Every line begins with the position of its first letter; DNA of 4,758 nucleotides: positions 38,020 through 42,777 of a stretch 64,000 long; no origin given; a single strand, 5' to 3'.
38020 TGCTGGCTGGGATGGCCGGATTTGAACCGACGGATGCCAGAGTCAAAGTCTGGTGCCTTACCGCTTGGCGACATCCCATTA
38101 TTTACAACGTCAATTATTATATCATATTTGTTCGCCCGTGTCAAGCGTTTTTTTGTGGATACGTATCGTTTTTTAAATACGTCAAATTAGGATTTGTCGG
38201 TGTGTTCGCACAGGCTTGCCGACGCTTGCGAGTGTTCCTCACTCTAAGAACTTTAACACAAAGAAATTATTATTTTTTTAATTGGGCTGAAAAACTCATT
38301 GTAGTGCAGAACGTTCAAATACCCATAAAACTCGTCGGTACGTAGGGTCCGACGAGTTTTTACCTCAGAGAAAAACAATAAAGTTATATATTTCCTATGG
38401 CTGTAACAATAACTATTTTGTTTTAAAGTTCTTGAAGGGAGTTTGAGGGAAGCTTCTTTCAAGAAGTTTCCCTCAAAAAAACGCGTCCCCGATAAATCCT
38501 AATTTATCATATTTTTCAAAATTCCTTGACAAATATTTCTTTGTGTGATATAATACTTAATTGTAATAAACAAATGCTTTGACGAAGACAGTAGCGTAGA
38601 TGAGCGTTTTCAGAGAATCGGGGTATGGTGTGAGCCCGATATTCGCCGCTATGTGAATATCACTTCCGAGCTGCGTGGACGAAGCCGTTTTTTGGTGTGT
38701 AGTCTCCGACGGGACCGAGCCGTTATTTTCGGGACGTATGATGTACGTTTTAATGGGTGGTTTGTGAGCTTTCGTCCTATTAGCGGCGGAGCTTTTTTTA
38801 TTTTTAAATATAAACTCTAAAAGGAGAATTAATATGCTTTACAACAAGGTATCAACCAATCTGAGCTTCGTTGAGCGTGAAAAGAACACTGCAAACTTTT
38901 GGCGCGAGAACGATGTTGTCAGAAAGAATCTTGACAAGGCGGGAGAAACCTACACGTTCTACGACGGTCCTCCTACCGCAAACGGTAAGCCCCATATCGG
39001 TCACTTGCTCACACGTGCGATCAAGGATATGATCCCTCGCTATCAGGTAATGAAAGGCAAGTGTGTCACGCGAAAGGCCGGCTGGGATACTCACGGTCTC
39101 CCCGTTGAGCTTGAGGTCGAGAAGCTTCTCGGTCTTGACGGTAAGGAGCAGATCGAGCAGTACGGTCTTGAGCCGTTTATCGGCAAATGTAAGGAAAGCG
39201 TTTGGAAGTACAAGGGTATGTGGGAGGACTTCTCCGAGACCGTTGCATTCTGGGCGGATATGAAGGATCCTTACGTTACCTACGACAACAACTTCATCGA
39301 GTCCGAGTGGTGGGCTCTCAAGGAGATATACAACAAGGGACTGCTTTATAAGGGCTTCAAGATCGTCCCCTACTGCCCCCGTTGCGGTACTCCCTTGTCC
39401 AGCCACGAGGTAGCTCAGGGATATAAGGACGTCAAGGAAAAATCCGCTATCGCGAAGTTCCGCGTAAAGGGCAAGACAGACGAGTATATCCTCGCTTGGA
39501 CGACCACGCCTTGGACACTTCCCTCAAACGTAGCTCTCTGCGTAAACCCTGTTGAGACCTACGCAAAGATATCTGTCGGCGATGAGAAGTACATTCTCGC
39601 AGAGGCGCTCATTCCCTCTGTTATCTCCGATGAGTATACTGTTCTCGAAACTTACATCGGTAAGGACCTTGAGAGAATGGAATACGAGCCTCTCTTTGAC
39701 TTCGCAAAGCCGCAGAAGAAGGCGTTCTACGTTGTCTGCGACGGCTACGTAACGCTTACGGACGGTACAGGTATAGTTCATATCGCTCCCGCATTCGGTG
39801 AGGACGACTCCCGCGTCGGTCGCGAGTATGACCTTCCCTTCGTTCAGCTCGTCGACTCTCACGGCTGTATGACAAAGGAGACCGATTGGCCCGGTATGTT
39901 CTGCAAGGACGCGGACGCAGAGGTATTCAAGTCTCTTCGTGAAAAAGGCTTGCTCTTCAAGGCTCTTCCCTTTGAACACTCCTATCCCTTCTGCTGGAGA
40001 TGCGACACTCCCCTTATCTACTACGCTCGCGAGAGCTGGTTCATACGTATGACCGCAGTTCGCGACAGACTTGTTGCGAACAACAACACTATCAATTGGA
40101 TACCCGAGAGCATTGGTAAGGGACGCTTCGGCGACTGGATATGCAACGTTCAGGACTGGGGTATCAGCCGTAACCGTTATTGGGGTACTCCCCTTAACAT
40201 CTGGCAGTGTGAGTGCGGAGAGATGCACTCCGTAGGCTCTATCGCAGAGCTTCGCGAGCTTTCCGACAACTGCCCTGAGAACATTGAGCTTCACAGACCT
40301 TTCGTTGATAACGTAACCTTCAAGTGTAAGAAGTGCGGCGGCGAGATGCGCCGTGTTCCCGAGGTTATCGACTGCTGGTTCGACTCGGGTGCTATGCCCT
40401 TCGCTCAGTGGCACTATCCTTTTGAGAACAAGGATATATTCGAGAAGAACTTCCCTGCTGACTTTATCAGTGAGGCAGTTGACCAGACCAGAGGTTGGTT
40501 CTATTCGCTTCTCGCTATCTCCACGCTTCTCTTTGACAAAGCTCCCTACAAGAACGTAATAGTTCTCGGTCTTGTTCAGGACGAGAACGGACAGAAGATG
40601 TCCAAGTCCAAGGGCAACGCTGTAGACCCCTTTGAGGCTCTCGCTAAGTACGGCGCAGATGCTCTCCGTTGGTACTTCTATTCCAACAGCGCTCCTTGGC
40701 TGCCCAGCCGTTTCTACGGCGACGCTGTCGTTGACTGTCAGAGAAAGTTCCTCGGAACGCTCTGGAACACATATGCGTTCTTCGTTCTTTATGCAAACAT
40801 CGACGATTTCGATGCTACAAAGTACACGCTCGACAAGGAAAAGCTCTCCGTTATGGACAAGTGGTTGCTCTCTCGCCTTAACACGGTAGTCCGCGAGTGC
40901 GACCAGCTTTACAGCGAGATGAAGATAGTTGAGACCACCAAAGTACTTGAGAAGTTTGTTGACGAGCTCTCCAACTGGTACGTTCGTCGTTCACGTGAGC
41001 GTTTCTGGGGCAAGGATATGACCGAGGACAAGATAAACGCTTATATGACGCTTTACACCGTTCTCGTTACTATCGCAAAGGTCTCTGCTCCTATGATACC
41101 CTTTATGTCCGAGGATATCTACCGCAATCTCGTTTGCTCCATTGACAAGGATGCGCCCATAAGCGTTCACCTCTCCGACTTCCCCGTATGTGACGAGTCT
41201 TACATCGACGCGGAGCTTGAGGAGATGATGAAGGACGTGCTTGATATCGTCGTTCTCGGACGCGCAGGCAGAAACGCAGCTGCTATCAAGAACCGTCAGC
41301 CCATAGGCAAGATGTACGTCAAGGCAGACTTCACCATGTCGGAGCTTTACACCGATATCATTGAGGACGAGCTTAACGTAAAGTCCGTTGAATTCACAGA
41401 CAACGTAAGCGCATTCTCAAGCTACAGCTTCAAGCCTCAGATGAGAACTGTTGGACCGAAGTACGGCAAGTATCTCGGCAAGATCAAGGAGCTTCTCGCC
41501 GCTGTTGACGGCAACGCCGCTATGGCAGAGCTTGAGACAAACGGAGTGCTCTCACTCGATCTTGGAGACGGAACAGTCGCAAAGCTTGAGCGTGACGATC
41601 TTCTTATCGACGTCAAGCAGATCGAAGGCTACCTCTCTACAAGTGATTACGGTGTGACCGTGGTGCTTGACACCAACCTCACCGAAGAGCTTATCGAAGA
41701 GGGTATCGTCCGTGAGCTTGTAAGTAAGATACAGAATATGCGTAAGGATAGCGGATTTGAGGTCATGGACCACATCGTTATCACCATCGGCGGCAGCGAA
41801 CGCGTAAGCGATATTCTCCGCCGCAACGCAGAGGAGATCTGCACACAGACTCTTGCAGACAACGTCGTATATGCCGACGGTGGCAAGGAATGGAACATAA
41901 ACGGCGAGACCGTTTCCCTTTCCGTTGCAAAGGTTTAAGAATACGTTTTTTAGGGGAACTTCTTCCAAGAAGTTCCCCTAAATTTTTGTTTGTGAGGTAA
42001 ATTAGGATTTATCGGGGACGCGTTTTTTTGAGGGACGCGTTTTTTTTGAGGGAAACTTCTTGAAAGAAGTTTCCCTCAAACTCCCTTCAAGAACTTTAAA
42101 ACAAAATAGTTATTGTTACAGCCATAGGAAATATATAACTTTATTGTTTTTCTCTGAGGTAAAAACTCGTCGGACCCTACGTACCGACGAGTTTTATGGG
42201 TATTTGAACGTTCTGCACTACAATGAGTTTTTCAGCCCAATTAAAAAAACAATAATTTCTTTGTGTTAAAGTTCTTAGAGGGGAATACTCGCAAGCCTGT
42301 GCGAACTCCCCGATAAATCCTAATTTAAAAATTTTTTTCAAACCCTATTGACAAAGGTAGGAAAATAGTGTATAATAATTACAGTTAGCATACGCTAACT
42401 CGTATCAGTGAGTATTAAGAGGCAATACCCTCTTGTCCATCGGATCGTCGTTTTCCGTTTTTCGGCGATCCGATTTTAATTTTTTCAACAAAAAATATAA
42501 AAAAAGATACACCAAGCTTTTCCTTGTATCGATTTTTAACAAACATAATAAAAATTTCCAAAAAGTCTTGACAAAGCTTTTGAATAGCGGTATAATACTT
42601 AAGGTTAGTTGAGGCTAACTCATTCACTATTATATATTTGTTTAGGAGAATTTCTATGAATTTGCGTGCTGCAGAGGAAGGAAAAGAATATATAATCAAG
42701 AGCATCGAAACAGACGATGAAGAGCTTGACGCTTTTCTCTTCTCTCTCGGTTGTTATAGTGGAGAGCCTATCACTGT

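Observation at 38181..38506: Candidate new MITE-like palindromic repeat family (at least 7 copies in 64 kb)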

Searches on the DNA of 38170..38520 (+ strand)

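Call 46: search_dna_similar(query=window:38170-38520:+, collection=plasmids, mode=distant, max_evalue=0.01)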
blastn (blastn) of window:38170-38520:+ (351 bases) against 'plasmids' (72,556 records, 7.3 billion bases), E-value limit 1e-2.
No match.

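Call 47: search_dna_similar(query=window:38170-38520:+, collection=phages, mode=distant, max_evalue=0.01)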
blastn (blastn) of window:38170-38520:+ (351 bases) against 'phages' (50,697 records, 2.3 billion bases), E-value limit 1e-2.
No match.

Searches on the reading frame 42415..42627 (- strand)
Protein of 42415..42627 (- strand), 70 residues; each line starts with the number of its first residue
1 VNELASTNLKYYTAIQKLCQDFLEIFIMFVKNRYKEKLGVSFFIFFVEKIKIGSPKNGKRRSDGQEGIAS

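Call 28: find_encoding_contigs(protein=window:42415-42627:-, flank=3000, max_places=10)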
Protein window:42415-42627:- (70 aa): no gene with exactly this product is on record in the collection.
